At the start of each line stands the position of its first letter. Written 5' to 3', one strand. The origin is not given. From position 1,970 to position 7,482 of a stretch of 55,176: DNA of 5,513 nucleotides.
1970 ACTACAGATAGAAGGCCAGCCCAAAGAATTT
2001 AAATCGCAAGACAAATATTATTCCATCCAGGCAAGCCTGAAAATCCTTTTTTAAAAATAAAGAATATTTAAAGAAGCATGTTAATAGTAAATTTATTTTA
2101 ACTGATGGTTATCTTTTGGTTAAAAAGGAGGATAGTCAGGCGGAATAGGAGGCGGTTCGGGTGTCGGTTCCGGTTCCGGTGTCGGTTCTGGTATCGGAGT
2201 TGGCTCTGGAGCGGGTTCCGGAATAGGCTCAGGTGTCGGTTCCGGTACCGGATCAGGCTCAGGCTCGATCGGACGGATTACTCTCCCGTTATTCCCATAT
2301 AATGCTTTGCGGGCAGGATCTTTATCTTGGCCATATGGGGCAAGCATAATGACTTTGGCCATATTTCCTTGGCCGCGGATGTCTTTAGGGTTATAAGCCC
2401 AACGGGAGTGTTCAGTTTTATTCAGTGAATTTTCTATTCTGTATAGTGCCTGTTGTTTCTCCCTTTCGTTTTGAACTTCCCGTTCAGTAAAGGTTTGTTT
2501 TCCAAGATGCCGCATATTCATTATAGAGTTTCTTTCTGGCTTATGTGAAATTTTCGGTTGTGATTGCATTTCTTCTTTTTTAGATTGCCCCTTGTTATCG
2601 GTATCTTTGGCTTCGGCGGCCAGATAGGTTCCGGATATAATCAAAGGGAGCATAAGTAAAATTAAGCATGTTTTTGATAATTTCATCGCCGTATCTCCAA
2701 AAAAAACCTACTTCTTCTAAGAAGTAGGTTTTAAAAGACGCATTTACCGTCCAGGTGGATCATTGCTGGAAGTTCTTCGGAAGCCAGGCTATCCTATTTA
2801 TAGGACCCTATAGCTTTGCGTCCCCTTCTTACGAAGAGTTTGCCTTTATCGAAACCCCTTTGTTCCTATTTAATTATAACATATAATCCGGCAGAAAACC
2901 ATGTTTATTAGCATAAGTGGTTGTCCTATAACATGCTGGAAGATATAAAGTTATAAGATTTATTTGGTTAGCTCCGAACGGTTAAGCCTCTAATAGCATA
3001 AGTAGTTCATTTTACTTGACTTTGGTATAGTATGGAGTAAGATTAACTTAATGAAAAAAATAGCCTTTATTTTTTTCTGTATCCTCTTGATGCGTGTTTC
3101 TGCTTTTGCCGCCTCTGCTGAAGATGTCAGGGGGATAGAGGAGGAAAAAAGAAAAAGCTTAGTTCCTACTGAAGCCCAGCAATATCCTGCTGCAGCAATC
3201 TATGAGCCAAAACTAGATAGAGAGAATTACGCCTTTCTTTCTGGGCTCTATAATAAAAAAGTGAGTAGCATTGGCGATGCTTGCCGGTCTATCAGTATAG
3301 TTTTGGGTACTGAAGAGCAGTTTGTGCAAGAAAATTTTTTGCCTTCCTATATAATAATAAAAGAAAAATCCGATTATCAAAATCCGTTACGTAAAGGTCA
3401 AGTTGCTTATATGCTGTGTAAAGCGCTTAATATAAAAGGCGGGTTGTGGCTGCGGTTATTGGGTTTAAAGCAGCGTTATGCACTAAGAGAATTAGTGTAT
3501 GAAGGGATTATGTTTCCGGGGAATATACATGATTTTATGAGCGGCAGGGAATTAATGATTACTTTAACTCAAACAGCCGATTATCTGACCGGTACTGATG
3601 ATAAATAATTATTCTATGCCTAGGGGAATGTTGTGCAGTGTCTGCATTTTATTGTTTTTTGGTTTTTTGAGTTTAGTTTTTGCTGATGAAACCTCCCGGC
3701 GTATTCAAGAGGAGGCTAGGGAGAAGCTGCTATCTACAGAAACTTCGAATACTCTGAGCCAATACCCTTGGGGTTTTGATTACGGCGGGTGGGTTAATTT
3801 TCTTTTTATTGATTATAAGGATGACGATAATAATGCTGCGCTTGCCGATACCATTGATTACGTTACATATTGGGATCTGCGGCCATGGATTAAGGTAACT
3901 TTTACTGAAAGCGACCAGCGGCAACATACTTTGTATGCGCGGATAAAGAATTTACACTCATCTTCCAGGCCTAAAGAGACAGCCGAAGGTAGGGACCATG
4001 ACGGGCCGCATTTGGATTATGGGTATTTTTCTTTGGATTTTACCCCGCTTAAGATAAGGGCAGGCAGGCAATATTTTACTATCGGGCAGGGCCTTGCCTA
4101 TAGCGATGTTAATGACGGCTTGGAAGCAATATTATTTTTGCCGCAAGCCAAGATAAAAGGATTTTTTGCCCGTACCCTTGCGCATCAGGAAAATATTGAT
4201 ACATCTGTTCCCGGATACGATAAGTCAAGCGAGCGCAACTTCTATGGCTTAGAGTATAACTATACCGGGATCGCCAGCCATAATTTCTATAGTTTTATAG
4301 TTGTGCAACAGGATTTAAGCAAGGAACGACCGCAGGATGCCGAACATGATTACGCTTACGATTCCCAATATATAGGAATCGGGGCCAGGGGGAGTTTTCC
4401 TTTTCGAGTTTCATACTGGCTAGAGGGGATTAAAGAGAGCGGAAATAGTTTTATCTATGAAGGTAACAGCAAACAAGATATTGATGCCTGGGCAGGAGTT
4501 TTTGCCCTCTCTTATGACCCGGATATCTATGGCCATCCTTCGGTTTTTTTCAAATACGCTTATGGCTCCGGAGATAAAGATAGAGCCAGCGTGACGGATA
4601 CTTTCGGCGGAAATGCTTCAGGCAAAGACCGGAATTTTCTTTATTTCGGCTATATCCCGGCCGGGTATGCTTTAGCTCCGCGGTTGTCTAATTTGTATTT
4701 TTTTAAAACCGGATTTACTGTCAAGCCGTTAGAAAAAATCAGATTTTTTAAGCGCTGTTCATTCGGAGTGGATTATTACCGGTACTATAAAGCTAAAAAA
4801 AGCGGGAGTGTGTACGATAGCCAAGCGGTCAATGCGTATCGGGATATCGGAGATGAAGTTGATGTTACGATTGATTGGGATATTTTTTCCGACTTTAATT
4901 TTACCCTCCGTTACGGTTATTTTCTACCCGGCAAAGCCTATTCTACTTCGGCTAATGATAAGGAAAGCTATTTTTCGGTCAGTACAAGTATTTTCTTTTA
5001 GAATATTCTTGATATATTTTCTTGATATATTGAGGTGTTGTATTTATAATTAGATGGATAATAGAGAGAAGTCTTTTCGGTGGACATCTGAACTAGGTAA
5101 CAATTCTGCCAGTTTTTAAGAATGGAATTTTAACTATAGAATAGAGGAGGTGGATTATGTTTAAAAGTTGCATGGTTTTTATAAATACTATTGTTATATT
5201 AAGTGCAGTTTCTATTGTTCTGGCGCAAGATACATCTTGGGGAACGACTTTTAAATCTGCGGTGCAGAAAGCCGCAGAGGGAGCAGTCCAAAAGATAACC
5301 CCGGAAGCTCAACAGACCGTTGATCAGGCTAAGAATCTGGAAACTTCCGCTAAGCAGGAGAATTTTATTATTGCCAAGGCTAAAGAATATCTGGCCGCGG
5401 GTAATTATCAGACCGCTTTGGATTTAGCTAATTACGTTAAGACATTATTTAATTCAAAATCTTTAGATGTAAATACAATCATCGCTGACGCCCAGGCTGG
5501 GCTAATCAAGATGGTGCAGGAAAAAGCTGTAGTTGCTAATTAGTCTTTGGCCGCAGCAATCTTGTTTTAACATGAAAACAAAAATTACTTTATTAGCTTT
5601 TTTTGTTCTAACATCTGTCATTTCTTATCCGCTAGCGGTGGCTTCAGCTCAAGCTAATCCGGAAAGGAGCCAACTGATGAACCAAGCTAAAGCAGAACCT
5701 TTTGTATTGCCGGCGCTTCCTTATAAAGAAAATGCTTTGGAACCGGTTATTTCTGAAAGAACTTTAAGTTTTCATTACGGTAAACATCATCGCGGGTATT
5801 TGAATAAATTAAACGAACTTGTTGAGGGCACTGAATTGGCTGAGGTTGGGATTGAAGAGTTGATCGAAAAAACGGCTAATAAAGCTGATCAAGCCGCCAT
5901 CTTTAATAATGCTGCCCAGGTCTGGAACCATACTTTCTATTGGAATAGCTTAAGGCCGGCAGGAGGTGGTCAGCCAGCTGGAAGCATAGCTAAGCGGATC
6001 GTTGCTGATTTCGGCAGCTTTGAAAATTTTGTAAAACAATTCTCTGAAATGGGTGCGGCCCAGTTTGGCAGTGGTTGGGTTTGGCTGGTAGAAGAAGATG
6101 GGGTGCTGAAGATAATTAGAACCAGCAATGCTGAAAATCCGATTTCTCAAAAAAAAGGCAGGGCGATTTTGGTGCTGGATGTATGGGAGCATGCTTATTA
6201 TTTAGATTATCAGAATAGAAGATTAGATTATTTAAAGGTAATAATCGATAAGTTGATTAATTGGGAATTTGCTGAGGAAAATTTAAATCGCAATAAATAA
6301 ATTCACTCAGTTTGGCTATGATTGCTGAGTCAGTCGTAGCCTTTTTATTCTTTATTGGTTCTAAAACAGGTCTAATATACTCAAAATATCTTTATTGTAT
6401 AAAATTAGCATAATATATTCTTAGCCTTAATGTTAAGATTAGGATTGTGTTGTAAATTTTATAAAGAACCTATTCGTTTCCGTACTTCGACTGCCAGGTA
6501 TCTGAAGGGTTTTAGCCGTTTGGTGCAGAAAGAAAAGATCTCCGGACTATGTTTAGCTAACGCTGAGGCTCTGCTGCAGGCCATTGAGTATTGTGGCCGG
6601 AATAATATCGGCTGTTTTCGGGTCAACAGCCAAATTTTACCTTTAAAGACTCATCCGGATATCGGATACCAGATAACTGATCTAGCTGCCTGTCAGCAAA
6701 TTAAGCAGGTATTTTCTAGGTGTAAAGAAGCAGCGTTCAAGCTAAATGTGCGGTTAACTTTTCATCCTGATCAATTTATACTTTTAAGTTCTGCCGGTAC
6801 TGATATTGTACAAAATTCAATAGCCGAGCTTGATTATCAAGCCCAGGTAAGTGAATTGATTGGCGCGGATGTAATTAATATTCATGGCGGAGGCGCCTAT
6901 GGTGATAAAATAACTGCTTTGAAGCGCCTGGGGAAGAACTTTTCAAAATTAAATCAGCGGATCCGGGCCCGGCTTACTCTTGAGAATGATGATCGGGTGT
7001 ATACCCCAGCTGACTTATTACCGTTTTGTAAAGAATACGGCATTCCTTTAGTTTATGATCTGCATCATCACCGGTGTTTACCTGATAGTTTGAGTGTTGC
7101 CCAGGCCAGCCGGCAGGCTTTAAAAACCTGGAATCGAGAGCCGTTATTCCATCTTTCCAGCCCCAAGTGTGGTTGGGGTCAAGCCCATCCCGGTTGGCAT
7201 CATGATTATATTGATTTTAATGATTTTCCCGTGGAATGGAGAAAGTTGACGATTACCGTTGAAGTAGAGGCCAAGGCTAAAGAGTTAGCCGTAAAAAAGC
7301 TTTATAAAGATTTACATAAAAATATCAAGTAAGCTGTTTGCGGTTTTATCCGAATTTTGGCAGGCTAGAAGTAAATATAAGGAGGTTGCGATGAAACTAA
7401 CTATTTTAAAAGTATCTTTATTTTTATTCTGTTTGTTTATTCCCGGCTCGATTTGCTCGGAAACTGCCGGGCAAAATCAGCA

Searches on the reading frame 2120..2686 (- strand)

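Call 36: search_protein_families(library=pfam, proteins=[window:2120-2686:-], max_evalue=0.001)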
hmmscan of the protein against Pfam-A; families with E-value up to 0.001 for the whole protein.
window:2120-2686:- (188 aa): 1 family
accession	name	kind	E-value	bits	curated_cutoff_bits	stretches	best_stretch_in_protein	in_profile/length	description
PF05887.16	Trypan_PARP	-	3e-07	30.9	100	1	141-180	62-103/134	Procyclic acidic repetitive protein (PARP)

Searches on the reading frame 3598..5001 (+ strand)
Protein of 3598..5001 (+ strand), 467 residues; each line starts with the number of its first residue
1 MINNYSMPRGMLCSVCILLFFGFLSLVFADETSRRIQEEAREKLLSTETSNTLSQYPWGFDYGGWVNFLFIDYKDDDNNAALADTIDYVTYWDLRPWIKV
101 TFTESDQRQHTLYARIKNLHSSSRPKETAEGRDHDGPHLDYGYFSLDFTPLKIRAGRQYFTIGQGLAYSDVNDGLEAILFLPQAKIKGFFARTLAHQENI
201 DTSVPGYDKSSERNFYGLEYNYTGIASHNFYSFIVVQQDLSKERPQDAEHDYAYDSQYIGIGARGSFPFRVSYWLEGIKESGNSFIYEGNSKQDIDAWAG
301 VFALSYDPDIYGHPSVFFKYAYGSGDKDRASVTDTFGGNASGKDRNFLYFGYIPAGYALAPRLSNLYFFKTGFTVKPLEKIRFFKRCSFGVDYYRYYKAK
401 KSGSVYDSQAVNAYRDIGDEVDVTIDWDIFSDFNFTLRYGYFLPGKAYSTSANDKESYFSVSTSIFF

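Call 36: search_protein_families(library=pfam, proteins=[window:3598-5001:+], max_evalue=0.001)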
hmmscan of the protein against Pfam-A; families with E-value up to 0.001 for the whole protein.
window:3598-5001:+ (467 aa): 1 family
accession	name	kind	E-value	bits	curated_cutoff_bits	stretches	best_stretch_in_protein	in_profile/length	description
PF13372.12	Alginate_exp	-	2.6e-16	59.9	25.2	1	207-456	153-389/395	Alginate export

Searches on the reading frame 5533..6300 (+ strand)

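Call 36: search_protein_families(library=pfam, proteins=[window:5533-6300:+], max_evalue=0.001)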
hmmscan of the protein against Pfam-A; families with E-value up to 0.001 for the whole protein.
window:5533-6300:+ (255 aa): 2 families
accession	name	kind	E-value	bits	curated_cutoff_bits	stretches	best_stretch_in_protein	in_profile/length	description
PF02777.23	Sod_Fe_C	-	8e-36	122.6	20.9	1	148-250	1-102/102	Iron/manganese superoxide dismutases, C-terminal domain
PF00081.27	Sod_Fe_N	-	1.3e-27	96.5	27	1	57-140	2-81/82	Iron/manganese superoxide dismutases, alpha-hairpin domain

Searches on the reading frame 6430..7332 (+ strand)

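Call 9: search_protein_families(library=pfam, proteins=[window:6430-7332:+], max_evalue=0.01)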
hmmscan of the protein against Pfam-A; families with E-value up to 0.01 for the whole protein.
window:6430-7332:+ (300 aa): 2 families
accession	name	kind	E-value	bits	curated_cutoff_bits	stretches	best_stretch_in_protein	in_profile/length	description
PF03851.20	UvdE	-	6e-55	186.8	24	1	30-262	26-264/275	UV-endonuclease UvdE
PF01261.30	AP_endonuc_2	-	2.7e-05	24.4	31.1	1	95-216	30-164/249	Xylose isomerase-like TIM barrel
